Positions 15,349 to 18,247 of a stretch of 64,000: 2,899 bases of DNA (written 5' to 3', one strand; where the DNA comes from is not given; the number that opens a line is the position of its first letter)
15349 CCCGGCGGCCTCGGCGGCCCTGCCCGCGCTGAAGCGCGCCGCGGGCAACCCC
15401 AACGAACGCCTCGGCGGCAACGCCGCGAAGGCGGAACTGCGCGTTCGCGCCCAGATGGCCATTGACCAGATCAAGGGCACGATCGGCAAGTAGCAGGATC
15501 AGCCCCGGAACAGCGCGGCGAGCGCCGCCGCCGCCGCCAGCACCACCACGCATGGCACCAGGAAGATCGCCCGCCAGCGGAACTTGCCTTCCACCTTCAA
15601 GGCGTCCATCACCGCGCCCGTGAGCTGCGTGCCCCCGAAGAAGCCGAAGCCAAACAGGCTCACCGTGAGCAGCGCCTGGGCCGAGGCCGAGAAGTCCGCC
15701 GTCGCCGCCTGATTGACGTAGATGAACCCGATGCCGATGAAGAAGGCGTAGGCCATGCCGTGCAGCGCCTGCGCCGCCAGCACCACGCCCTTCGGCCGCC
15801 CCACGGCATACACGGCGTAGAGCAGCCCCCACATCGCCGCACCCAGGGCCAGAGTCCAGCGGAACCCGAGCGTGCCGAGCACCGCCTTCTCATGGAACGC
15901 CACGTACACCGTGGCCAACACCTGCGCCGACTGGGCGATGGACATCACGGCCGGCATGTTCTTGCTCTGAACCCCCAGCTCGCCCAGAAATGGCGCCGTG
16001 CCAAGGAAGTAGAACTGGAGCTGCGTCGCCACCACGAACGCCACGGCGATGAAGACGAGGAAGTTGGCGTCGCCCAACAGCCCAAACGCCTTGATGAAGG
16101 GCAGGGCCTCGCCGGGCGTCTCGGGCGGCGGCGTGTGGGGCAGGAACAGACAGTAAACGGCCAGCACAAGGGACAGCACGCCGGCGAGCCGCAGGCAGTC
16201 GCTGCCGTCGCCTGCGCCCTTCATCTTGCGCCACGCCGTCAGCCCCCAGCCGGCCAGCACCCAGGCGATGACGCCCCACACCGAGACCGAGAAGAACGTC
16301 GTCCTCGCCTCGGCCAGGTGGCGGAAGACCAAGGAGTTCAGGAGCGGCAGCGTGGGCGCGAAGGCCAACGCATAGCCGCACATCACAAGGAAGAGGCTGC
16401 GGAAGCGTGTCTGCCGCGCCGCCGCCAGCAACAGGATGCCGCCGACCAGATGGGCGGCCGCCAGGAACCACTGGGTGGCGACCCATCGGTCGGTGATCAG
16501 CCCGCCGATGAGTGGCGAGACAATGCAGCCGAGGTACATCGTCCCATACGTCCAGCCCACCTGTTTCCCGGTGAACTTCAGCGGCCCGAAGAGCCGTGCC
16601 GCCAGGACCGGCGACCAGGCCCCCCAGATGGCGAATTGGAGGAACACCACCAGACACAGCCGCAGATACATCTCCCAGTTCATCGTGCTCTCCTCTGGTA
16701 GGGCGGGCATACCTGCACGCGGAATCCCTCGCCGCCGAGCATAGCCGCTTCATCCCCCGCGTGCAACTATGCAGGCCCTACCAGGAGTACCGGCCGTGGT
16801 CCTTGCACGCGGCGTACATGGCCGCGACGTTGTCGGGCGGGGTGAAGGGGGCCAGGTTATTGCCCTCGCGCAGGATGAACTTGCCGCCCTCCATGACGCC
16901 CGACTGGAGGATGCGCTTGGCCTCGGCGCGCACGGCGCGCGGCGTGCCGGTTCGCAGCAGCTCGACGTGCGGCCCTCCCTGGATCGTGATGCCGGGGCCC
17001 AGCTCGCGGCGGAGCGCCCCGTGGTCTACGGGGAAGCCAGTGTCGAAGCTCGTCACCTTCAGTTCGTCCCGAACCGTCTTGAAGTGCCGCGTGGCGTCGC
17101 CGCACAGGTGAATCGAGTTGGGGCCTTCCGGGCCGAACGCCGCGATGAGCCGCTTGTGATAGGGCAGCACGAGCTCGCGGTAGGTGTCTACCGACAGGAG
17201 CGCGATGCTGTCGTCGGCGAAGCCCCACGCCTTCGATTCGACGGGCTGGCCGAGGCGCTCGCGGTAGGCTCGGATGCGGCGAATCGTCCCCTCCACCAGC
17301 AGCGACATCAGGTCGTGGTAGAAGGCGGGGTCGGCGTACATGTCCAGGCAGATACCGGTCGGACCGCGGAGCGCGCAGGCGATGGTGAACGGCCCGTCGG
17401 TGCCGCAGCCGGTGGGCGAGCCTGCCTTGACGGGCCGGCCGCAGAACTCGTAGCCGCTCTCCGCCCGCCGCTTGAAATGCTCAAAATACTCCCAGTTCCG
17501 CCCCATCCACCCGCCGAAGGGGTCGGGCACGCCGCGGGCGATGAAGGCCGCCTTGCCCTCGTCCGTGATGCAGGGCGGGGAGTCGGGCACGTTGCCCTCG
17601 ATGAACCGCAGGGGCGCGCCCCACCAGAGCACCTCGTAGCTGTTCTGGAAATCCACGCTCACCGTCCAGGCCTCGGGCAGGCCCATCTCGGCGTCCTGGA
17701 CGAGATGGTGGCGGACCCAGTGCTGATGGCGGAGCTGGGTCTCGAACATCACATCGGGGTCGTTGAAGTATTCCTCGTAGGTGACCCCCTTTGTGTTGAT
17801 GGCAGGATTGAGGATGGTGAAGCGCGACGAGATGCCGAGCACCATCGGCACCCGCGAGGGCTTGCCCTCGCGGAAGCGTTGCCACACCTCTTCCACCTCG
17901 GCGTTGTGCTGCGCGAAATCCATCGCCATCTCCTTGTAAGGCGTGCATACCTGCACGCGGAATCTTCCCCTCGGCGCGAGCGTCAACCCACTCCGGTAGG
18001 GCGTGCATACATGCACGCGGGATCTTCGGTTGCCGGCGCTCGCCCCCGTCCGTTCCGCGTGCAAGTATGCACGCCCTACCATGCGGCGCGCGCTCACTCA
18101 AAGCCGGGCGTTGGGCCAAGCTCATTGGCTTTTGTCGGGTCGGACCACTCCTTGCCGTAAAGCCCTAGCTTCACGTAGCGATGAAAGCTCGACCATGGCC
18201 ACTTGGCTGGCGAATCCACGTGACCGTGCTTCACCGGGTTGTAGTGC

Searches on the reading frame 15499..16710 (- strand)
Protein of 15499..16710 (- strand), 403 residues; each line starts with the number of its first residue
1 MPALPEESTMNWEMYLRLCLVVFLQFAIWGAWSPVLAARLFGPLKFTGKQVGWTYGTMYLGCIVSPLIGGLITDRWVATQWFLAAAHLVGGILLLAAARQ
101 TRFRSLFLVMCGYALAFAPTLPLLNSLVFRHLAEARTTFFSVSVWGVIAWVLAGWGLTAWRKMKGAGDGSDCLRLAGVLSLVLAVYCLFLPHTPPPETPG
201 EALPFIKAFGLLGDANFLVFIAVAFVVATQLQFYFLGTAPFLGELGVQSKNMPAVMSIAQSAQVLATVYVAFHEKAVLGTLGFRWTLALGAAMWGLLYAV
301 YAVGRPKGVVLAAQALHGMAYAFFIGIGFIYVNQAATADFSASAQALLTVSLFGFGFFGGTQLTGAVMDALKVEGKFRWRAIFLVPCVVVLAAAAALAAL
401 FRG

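Call 11: search_protein_families(library=pfam, proteins=[window:15499-16710:-], max_evalue=0.001)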
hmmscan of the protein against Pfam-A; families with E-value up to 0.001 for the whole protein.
window:15499-16710:- (403 aa): 3 families
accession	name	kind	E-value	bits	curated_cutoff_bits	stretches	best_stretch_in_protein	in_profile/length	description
PF03825.22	Nuc_H_symport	-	7e-74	249.7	25.9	1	14-402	3-396/400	Nucleoside H+ symporter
PF12832.13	MFS_1_like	-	4.2e-21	75.9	25.2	1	15-373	1-367/373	MFS_1 like family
PF07690.21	MFS_1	-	1.3e-07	31.3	33.4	1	18-265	1-253/347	Major Facilitator Superfamily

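Call 45: search_protein_families(library=padloc, proteins=[window:15499-16710:-], max_evalue=0.01)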
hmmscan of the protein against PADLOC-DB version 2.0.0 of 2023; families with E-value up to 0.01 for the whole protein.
window:15499-16710:- (403 aa): 0 families

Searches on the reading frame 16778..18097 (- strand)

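Call 11: search_protein_families(library=pfam, proteins=[window:16778-18097:-], max_evalue=0.001)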
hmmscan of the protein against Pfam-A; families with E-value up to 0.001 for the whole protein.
window:16778-18097:- (439 aa): 1 family
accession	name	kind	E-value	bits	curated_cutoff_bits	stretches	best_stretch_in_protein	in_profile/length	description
PF01208.23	URO-D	-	8.1e-28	97.9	23.9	1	228-433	138-345/346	Uroporphyrinogen decarboxylase (URO-D)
